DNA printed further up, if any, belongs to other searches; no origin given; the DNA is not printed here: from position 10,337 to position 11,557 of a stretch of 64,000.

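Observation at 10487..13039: Tandem array of four TrbC/VirB2-like pilin-family paralogs with Cys-rich and Thr/Asn-rich extracellular N-domains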

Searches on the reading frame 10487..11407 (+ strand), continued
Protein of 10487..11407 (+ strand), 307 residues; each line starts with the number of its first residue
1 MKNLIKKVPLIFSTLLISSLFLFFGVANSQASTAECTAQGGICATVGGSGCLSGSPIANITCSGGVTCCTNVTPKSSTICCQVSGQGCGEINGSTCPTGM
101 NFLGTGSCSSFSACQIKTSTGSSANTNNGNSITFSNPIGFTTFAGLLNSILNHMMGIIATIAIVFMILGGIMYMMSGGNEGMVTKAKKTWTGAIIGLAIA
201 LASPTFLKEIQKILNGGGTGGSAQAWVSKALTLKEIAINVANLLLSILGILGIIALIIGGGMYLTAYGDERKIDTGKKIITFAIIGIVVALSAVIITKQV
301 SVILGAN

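Call 23: find_encoding_contigs(protein=P0054, flank=10000, max_places=1)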
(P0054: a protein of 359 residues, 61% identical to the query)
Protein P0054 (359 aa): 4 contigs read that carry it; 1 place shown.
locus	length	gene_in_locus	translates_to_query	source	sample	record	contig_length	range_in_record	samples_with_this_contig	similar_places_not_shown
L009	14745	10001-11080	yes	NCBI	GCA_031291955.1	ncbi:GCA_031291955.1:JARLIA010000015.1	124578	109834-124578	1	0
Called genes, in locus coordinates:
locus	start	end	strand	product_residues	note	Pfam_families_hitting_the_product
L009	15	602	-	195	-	PF03167:UDG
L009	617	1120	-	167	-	PF00149:Metallophos, PF12850:Metallophos_2, PF14582:Metallophos_3 (faint)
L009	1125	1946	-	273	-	PF01261:AP_endonuc_2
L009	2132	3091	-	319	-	PF01368:DHH, PF02272:DHHA1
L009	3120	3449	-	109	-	PF02033:RBFA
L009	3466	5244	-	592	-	PF04760:IF2_N, PF00025:Arf (faint), PF00009:GTP_EFTU, PF01926:MMR_HSR1, PF02421:FeoB_N (weak), PF22042:EF-G_D2, PF03144:GTP_EFTU_D2 (faint), PF11987:IF-2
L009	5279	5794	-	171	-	PF14584:DUF4446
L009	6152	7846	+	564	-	PF02366:PMT, PF13231:PMT_2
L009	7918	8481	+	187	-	PF13489:Methyltransf_23 (weak), PF01209:Ubie_methyltran (weak), PF13847:Methyltransf_31, PF08241:Methyltransf_11, PF08242:Methyltransf_12, PF13649:Methyltransf_25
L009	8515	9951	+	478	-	PF01547:SBP_bac_1, PF13416:SBP_bac_8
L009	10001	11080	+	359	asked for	PF18895:T4SS_pilin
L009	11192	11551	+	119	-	PF18895:T4SS_pilin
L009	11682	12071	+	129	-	PF18895:T4SS_pilin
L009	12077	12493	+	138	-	PF18895:T4SS_pilin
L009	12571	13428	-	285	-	-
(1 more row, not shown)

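Call 24: find_encoding_contigs(protein=P0001, flank=10000, max_places=3)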
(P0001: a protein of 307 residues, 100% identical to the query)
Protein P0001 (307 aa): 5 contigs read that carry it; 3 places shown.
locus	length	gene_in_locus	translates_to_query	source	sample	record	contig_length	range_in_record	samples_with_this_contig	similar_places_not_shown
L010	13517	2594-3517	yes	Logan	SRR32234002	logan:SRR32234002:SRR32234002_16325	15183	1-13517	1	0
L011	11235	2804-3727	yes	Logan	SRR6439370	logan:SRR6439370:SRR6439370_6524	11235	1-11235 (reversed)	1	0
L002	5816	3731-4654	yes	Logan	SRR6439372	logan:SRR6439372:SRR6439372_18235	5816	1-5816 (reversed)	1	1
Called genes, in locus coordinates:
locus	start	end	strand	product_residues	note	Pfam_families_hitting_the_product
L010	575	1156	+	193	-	PF01209:Ubie_methyltran, PF01728:FtsJ (weak), PF05175:MTS (faint), PF13847:Methyltransf_31, PF08241:Methyltransf_11, PF08242:Methyltransf_12, PF13649:Methyltransf_25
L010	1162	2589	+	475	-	PF01547:SBP_bac_1, PF13416:SBP_bac_8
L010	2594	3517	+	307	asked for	PF18895:T4SS_pilin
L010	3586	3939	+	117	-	PF18895:T4SS_pilin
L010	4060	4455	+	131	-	PF18895:T4SS_pilin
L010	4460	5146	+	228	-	PF18895:T4SS_pilin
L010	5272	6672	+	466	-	PF08529:NusA_N, PF00575:S1 (weak), PF13184:KH_NusA_1st, PF26594:KH_NusA_2nd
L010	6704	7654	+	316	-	PF01368:DHH, PF02833:DHHA2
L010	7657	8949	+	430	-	PF05697:Trigger_N, PF00254:FKBP_C, PF05698:Trigger_C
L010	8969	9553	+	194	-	PF00574:CLP_protease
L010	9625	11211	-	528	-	PF01676:Metalloenzyme, PF06415:iPGM_N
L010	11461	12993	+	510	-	PF12072:RNase_Y_N, PF22891:KH_PNO1_2nd (faint), PF00013:KH_1, PF08668:HDOD (faint), PF01966:HD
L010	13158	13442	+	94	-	PF18291:HU-HIG, PF00216:Bac_DNA_binding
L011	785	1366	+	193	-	PF01209:Ubie_methyltran, PF01728:FtsJ (weak), PF05175:MTS (faint), PF13847:Methyltransf_31, PF08241:Methyltransf_11, PF08242:Methyltransf_12, PF13649:Methyltransf_25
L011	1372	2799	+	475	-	PF01547:SBP_bac_1, PF13416:SBP_bac_8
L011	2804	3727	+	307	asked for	PF18895:T4SS_pilin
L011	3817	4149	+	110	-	PF18895:T4SS_pilin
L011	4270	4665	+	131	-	PF18895:T4SS_pilin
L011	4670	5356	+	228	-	PF18895:T4SS_pilin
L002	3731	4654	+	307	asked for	PF18895:T4SS_pilin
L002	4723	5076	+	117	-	PF18895:T4SS_pilin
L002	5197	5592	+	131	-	PF18895:T4SS_pilin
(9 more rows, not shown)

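Call 48: predict_structure(alignment_id=A2)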
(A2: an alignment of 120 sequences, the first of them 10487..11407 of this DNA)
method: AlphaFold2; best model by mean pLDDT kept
length: 307 residues; sequences in the alignment: 120
mean_pLDDT: 70.2   pTM: 0.43
mean pLDDT of the five models: 70.2, 69.2, 69.2, 63.7, 62.7
residues with pLDDT >= 90: 67; 70-90: 100; 50-70: 79; < 50: 61
segments of 3 or more residues with pLDDT < 50: 26-58, 61-63, 101-108, 110-112, 114-125
pLDDT, mean of each block of 10 residues (from residue 1): 58 72 53 35 36 45 54 54 58 54 48 46 53 81 84 89 94 93 92 89 79 63 62 75 85 90 91 92 91 87 73
secondary structure, 60 per line:
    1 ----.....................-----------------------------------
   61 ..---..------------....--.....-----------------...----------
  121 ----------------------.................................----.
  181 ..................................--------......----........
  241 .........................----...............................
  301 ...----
elements in order: H5-25 E80-83 E86-90 H143-175 H180-214 H223-228 H233-265 H270-303

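Call 52: fold_search(model_id=the predicted structure, library=pdb)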
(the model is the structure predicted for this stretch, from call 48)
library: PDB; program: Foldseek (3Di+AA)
matches with E <= 10: 228; with E <= 0.001: 0
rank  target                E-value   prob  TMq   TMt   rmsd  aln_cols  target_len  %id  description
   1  8ivz_B                3.8e-01  0.47  0.17  0.30  22.0       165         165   12  Crystal structure of talin R7 in complex with KANK1 KN motif (released 2023-11-08)
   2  3q84_H                5.0e-01  0.18  0.14  0.15  32.7       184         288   10  Crystal structure of human PACSIN 1 F-BAR domain (released 2012-02-22)
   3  5jrc_A                5.3e-01  0.41  0.18  0.28  19.7       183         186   16  Crystal structure of NeC3PO in complex with ssRNA. (released 2016-09-28)
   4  8ivz_A                6.6e-01  0.51  0.17  0.30  18.7       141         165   11  Crystal structure of talin R7 in complex with KANK1 KN motif (released 2023-11-08)
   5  2x3x_B                8.3e-01  0.30  0.20  0.22  29.0       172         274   10  structure of mouse syndapin I (crystal form 1) (released 2010-04-07)
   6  3q0k_A                9.3e-01  0.33  0.21  0.22  32.1       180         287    8  Crystal structure of Human PACSIN 2 F-BAR (released 2012-02-15)
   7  3q84_A                9.3e-01  0.14  0.14  0.15  32.8       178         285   11  Crystal structure of human PACSIN 1 F-BAR domain (released 2012-02-22)
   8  5ffc_B                1.2e+00  0.23  0.15  0.32  18.3       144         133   10  CopM in the Cu(II)-bound form (released 2016-09-07)
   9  6n63                  1.3e+00  0.25  0.18  0.33  12.0       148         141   12  Crystal structure of an Iron binding protein (released 2019-07-17)
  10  1o5h_B                1.3e+00  0.16  0.17  0.23  12.7       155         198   10  Crystal structure of formiminotetrahydrofolate cyclodeaminase (TM1560) from Thermotoga maritima at 2.80 A resolution (released 2003-09-30)
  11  3syv_G                1.3e+00  0.13  0.15  0.17  28.1       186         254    9  Crystal structure of mPACSIN 3 F-BAR domain mutant (released 2012-05-16)
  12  3c98_B                1.3e+00  0.12  0.14  0.17  13.7       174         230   10  Revised structure of the munc18a-syntaxin1 complex (released 2008-03-25)
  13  6h2f_F                1.7e+00  0.12  0.15  0.15  39.0       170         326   14  Structure of the pre-pore AhlB of the tripartite alpha-pore forming toxin, AHL, from Aeromonas hydrophila. (released 2019-07-10)
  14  5m4y_A                1.8e+00  0.21  0.20  0.31   9.8       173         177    9  Crystal structure of the Sec3/Sso2 complex at 2.20 angstrom resolution (released 2017-02-08)
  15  7a0g_AAA              1.8e+00  0.11  0.16  0.15  38.0       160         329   13  Structure of the SmhB pore of the tripartite alpha-pore forming toxin, Smh, from Serratia marcescens. (released 2021-03-31)
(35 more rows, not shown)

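Call 63: find_related_loci(query=A2, collection=genome_contigs, flank=10000)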
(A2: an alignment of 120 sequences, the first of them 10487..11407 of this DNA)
Query A2 (307 aa) in genome_contigs; peptide patterns used: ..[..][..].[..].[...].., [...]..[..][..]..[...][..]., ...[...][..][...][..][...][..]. (x = any residue, [..] = any of these).
362 stretches matched a pattern; 171 encode a relative of the query (tblastn E <= 1e-3); the best 80 are kept; 80 distinct loci.
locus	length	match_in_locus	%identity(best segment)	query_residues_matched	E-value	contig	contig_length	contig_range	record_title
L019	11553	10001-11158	57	64-307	2e-71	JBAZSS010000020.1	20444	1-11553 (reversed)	MAG: Parcubacteria group bacterium isolate SO_2017_GW1_179 NODE_10154_length_20444_cov_1.110646_OW334_2017, whole genome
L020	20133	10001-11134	55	53-307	8e-71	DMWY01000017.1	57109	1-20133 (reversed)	MAG TPA_asm: Candidatus Moraniibacteriota bacterium isolate UBA12116 contig_489, whole genome shotgun sequence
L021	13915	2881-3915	64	108-307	3e-70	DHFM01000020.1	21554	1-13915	MAG TPA_asm: Candidatus Moranbacteria bacterium UBA4824 UBA4824_contig_190499, whole genome shotgun sequence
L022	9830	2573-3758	54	75-307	6e-70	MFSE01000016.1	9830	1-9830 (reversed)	MAG: Candidatus Moranbacteria bacterium RIFOXYA12_FULL_35_19 rifixya3_full_scaffold_3571, whole genome shotgun sequence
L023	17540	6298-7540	44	5-305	6e-68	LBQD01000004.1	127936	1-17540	MAG: Candidatus Moranbacteria bacterium GW2011_GWE2_35_2- UR69_C0004, whole genome shotgun sequence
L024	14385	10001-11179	61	116-307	1e-66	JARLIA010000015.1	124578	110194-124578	MAG: Candidatus Paceibacterota bacterium isolate MAG_BA90 MetaBAT2_Bin_90_Anoxic_k141_2860060, whole genome shotgun sequ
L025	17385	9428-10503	65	106-305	1e-66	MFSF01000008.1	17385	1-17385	MAG: Candidatus Moranbacteria bacterium RIFOXYA12_FULL_44_15 rifixya3_full_scaffold_1621, whole genome shotgun sequence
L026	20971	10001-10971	60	118-307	6e-65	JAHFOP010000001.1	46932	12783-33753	MAG: Candidatus Moraniibacteriota bacterium isolate nzgw506 NODE_276_length_46933_cov_3.061715, whole genome shotgun seq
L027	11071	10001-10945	60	131-307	5e-65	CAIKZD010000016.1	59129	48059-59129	uncultured bacterium isolate AlinenLipids_bin-5474 genome assembly, contig: bin-5474:16/22, whole genome shotgun sequenc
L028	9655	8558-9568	56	106-306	2e-60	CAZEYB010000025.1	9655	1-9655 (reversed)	MAG TPA_asm: uncultured Bdellovibrionales bacterium isolate binchicken_co387_13 genome assembly, contig: NODE_9529_lengt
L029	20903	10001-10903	57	134-307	4e-59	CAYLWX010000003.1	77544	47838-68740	MAG TPA_asm: uncultured Bdellovibrionales bacterium isolate SRP090828_co2_165 genome assembly, contig: NODE_129_length_7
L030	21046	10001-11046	51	80-301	6e-59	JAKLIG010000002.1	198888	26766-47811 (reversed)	MAG: Patescibacteria group bacterium isolate RA.bin81 RA.bin81_2, whole genome shotgun sequence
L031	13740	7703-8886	60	80-307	2e-74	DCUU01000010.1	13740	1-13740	MAG TPA_asm: Candidatus Moranbacteria bacterium UBA2206 UBA2206_contig_18283, whole genome shotgun sequence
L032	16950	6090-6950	57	134-305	3e-57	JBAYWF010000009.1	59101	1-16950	MAG: Parcubacteria group bacterium isolate SO_2016_LW3_77 scaffold00755_LW162_2016, whole genome shotgun sequence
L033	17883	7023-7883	58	134-305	2e-57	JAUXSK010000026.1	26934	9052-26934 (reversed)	MAG: Candidatus Moraniibacteriota bacterium isolate C12_metabat.bin.87 C12_k141_529478, whole genome shotgun sequence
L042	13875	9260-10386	42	63-307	1e-53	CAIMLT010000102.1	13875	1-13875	uncultured bacterium isolate Loclat_bin-06345 genome assembly, contig: bin-06345:102/102, whole genome shotgun sequence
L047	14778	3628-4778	44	65-307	2e-51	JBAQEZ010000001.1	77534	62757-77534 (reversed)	MAG: Candidatus Moraniibacteriota bacterium isolate MFD12003_ilm_asm_bin65 k127_2319, whole genome shotgun sequence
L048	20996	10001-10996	53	114-305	1e-50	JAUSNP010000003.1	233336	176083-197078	MAG: Candidatus Moraniibacteriota bacterium isolate E19_metabat.bin.91 E19_k141_683413, whole genome shotgun sequence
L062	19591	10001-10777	37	60-307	1e-44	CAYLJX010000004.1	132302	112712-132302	MAG TPA_asm: uncultured Bdellovibrionales bacterium isolate SRP342105_co1_463 genome assembly, contig: NODE_145_length_1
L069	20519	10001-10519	49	131-304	8e-43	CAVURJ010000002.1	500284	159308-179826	MAG: Candidatus Moranbacteria bacterium isolate MFD09730.bin.1.17 genome assembly, contig: contig_29309, whole genome sh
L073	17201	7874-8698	36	27-304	7e-44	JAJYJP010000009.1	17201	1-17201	MAG: bacterium isolate DBS2-1.bin163 NODE_5951_length_17201_cov_4.876010, whole genome shotgun sequence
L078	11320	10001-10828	37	34-304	9e-42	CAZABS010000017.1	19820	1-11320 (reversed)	MAG TPA_asm: uncultured Bdellovibrionales bacterium isolate SRP286056_co1_739 genome assembly, contig: NODE_3245_length_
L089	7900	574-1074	46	132-305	1e-40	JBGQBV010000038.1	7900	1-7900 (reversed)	MAG: Candidatus Paceibacteria bacterium isolate OBJ2_061818_110_56 k141_1994205_length_7900_cov_8.0000, whole genome sho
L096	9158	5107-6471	44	129-307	6e-40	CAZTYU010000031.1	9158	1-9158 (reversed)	MAG TPA_asm: uncultured Bdellovibrionales bacterium isolate SRP342105_co1_290 genome assembly, contig: NODE_10491_length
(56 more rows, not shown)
